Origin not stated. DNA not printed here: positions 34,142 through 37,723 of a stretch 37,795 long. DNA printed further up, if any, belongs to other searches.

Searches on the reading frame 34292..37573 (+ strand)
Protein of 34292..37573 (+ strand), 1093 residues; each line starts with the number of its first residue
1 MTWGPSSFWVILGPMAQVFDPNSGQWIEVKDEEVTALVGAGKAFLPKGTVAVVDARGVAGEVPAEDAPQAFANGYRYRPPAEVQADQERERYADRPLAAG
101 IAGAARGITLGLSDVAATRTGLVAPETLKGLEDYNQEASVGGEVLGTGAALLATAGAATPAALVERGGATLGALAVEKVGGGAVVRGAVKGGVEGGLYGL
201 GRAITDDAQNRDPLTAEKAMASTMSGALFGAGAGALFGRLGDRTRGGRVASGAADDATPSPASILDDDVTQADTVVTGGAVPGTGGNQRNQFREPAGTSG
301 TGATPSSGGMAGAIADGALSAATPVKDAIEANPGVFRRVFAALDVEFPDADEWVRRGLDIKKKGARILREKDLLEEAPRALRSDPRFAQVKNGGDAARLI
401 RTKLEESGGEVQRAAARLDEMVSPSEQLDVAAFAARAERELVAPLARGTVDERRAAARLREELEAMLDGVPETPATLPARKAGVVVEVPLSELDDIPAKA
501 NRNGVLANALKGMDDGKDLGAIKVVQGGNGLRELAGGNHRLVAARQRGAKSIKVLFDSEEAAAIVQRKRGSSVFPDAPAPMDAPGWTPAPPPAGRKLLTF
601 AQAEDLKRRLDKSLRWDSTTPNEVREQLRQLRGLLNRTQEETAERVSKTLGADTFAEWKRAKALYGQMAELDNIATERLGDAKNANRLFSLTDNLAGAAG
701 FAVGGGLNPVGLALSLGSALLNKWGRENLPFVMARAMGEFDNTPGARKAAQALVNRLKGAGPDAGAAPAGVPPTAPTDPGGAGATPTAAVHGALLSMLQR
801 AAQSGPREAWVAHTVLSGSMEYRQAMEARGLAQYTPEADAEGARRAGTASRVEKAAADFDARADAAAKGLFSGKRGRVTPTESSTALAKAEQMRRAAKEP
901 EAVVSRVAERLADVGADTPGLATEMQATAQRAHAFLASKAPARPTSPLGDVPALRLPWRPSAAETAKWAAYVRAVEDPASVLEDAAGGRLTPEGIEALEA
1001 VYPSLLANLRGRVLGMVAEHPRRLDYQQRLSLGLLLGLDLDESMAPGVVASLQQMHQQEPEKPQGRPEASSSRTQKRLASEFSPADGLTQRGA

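Call 13: search_protein_families(library=pfam, proteins=[window:34292-37573:+], max_evalue=0.01)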
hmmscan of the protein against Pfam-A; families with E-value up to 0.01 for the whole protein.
window:34292-37573:+ (1093 aa): 0 families

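Call 46: find_related_loci(query=window:34292-37573:+, collection=viral_contigs, flank=10000)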
Query window:34292-37573:+ (1093 aa) in viral_contigs; peptide patterns used: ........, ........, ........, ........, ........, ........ (x = any residue, [..] = any of these).
7 stretches matched a pattern, but none encodes a relative of the query by tblastn (E <= 1e-3).

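Call 49: find_homologous_proteins(query=window:34292-37573:+, max_evalue=1e-10)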
Query window:34292-37573:+ (1093 aa): 18 proteins with E <= 1e-10 among 8000 candidates.
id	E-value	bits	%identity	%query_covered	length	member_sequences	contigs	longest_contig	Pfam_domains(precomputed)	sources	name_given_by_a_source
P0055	0.0e+0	2336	100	100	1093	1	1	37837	-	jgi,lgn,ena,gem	-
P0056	0.0e+0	2026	89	99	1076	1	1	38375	-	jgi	jgi:hypothetical protein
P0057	0.0e+0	1410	65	99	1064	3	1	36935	-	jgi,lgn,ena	-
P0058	0.0e+0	1371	63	99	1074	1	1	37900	-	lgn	-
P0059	0.0e+0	1358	63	99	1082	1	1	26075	-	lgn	-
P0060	0.0e+0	1243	69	45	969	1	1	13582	-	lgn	-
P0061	0.0e+0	1147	55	98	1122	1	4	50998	-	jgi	jgi:hypothetical protein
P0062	4.6e-290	983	61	45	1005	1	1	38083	-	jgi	jgi:hypothetical protein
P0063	2.5e-285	968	60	46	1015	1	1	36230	-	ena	-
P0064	2.3e-280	951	58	45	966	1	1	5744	-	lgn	-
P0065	1.7e-276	938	56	45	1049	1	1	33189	-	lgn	-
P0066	2.3e-267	908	51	71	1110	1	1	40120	-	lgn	-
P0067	2.3e-97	345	34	42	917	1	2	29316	-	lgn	-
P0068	8.4e-24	102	39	16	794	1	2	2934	-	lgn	-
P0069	4.2e-23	100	30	15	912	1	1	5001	-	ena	-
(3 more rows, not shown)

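Call 50: find_encoding_contigs(protein=P0056, flank=10000, max_places=1)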
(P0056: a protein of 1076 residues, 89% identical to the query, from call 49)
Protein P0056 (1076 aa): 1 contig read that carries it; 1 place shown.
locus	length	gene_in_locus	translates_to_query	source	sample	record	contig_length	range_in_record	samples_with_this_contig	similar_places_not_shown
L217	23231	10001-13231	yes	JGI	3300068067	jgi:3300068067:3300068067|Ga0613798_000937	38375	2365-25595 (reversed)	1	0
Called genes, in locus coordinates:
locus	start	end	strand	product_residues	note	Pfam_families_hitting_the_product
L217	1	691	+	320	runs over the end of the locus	-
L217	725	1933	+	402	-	-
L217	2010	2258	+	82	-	-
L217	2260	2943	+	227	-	PF24175:SU10_adaptor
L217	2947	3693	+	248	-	-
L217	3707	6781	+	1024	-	-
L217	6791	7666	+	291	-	-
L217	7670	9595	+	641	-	-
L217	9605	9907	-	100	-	-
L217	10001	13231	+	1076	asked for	-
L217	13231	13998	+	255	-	-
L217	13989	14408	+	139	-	-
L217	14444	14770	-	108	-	-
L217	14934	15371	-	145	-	PF01503:PRA-PH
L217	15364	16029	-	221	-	-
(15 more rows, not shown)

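Call 51: find_encoding_contigs(protein=P0057, flank=10000, max_places=1)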
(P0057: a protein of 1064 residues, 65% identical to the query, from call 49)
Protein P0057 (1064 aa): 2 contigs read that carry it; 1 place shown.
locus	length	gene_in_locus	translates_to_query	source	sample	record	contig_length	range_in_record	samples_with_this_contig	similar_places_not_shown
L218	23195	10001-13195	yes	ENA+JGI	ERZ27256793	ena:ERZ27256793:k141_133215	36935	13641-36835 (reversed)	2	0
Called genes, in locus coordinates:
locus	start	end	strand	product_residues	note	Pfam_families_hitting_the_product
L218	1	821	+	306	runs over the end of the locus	?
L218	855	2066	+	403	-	-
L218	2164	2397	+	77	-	-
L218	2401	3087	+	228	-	PF24175:SU10_adaptor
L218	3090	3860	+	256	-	-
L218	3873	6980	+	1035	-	-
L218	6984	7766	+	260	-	-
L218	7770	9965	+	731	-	-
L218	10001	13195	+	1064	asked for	-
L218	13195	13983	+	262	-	-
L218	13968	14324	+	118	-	-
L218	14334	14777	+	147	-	-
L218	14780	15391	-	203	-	-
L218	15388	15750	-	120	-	PF03819:MazG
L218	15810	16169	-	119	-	-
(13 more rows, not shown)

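Call 52: find_encoding_contigs(protein=P0058, flank=10000, max_places=1)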
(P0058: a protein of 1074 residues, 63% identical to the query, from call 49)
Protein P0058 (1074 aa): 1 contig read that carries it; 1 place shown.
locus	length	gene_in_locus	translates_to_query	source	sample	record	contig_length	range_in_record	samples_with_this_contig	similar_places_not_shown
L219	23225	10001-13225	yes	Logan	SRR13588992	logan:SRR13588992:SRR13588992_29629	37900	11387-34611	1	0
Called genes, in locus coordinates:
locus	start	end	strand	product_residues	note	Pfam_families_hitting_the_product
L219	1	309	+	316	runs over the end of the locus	-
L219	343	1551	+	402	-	-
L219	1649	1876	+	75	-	-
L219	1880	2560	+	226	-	PF24175:SU10_adaptor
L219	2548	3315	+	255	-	-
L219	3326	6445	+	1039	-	-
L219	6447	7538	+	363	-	PF13884:Peptidase_S74 (weak)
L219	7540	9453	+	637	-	-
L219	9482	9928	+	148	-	-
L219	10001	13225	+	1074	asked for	-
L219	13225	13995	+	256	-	-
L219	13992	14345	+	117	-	-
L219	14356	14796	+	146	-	-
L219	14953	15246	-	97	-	-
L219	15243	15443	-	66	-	-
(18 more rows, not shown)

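Call 53: find_encoding_contigs(protein=P0059, flank=10000, max_places=1)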
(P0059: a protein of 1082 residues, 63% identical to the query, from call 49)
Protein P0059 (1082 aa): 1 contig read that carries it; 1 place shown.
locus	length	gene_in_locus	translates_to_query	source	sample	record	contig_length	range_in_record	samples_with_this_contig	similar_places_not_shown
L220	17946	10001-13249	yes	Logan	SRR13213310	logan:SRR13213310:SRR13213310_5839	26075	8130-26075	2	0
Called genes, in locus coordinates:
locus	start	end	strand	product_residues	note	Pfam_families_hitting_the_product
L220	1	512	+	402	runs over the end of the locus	-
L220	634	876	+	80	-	-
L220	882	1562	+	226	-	PF24175:SU10_adaptor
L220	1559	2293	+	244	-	-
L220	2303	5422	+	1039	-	-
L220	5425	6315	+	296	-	-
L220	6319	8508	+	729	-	-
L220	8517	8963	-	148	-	-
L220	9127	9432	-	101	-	-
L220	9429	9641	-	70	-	-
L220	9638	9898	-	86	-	-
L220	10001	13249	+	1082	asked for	-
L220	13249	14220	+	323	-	-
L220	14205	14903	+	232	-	-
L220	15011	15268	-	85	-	-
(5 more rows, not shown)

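Call 60: find_encoding_contigs(protein=P0062, flank=10000, max_places=1)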
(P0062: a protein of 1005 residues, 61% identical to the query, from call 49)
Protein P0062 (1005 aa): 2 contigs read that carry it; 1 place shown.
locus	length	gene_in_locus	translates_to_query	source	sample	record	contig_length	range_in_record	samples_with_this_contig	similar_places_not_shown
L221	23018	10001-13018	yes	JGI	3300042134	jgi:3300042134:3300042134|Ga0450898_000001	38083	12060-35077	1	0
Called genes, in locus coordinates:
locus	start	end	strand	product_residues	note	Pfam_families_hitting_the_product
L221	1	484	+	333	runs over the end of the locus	-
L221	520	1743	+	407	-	-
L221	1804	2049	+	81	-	-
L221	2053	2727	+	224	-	PF24175:SU10_adaptor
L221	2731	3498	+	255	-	-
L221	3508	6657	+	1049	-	-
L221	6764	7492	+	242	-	-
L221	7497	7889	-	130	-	-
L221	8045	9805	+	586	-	-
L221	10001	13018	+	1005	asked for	-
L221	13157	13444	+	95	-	-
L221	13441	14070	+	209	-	-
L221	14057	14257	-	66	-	-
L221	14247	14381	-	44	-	-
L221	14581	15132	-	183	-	PF01510:Amidase_2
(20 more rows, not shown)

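Call 61: find_encoding_contigs(protein=P0066, flank=10000, max_places=1)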
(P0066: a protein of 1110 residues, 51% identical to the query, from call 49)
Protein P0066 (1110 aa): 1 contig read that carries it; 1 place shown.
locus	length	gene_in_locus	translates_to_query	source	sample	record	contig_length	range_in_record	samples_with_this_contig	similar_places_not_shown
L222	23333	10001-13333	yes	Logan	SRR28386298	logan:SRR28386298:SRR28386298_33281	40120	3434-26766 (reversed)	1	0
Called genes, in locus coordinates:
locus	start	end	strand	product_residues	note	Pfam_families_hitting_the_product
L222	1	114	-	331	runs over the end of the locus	-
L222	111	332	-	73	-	PF13560:HTH_31, PF12844:HTH_19, PF01381:HTH_3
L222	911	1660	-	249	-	-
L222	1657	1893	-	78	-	-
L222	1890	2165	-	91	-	-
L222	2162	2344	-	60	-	-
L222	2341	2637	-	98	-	-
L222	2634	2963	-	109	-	PF12651:RHH_3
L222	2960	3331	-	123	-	-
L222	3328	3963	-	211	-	-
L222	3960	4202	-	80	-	PF01381:HTH_3 (weak)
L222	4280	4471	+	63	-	-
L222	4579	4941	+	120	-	-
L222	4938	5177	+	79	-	-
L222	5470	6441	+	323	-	PF09588:YqaJ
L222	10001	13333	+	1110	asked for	-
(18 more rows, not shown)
